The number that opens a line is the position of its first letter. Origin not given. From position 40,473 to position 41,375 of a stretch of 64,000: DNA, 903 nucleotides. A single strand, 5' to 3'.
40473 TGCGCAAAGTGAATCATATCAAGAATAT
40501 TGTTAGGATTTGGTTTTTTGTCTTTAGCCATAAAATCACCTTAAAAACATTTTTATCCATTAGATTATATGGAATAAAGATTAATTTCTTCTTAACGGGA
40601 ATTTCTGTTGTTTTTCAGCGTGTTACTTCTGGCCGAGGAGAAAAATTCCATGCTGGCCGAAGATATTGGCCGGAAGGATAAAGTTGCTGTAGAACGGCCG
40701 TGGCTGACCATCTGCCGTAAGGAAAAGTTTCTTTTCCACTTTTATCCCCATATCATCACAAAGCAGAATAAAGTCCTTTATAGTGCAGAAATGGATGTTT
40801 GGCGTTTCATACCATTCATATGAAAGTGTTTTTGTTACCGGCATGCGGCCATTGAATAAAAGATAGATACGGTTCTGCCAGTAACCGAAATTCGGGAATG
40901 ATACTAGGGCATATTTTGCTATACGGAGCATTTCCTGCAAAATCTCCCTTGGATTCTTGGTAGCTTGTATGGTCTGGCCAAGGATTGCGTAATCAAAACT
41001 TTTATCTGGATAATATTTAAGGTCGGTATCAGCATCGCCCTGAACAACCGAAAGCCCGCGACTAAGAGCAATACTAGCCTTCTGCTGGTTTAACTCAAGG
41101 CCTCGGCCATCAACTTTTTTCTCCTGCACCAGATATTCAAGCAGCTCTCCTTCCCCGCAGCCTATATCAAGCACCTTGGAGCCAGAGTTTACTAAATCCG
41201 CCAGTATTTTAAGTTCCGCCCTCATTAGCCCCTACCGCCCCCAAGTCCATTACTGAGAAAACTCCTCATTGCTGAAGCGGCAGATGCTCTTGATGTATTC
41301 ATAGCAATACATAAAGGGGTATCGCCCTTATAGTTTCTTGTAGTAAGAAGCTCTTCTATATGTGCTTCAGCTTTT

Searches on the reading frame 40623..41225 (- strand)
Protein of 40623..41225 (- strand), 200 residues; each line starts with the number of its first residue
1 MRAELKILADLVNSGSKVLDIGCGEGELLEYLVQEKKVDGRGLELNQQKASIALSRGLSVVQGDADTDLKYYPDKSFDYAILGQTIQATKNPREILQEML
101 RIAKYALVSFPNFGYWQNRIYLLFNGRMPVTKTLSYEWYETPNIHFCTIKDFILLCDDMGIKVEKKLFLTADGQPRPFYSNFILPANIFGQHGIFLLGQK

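Call 59: search_protein_families(library=pfam, proteins=[window:40623-41225:-], max_evalue=0.001)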
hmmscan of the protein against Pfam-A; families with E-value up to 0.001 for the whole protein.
window:40623-41225:- (200 aa): 7 families
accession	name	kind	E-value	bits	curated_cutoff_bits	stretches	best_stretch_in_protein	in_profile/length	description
PF07021.18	MetW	-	1.7e-76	256.6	21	1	2-197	1-193/193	Methionine biosynthesis protein MetW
PF13489.12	Methyltransf_23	-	1e-10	42.1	27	1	8-113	16-121/164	Methyltransferase domain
PF08241.18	Methyltransf_11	-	2.3e-10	41.4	21.2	1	19-104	1-88/95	Methyltransferase domain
PF13847.12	Methyltransf_31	-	8.9e-10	38.9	27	1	13-104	2-102/145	Methyltransferase domain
PF13649.12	Methyltransf_25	-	4.2e-09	37.4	27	1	18-104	1-94/97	Methyltransferase domain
PF08242.18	Methyltransf_12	-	2.7e-06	28.4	30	1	19-103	1-92/98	Methyltransferase domain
PF02353.26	CMAS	-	0.00046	20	27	1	12-52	60-100/273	Mycolic acid cyclopropane synthetase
